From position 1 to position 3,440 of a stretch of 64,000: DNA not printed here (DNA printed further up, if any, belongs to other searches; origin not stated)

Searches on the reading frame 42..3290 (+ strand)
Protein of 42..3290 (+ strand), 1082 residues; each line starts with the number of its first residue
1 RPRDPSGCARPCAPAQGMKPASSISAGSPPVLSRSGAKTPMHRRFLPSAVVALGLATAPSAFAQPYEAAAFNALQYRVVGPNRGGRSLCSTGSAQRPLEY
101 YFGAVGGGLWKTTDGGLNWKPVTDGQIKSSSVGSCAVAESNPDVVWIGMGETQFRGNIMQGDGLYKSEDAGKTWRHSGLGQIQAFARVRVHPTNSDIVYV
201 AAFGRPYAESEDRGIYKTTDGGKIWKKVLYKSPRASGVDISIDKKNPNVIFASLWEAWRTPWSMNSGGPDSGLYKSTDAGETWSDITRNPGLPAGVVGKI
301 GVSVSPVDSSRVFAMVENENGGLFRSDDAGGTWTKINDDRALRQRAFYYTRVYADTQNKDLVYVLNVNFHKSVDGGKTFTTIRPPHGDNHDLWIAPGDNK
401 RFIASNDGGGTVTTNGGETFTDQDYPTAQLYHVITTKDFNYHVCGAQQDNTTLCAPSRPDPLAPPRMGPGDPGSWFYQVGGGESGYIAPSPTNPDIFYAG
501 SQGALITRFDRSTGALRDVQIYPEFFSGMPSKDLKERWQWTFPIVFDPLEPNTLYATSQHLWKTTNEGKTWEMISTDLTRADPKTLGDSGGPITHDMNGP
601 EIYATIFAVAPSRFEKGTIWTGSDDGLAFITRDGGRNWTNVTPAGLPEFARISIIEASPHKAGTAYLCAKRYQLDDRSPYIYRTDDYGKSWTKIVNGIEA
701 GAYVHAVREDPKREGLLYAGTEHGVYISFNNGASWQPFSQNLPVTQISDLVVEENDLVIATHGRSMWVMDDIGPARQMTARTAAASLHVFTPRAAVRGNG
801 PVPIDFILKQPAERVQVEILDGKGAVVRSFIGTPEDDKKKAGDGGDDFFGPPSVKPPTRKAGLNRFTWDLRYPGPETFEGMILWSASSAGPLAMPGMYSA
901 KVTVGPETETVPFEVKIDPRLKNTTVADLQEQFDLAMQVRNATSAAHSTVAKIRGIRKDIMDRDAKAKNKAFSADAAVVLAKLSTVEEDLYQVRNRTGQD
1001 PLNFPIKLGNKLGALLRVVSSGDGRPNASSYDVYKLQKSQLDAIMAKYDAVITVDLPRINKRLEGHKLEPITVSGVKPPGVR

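Call 17: search_protein_families(library=pfam, proteins=[window:42-3290:+], max_evalue=0.001)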
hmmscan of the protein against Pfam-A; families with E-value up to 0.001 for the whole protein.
window:42-3290:+ (1082 aa): 4 families
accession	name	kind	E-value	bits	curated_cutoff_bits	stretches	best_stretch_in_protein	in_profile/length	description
PF15902.12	Sortilin-Vps10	-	1.4e-28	100.4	33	4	164-289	3-115/446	Sortilin, neurotensin receptor 3,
PF02012.26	BNR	-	1.1e-11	43.3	27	0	274-284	1-11/12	BNR/Asp-box repeat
PF15899.11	BNR_6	-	2.3e-06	27.6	27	0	681-694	1-14/14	BNR-Asp box repeat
PF13088.12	BNR_2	-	4.3e-05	23.4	31.4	0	565-694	88-201/277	BNR repeat-like domain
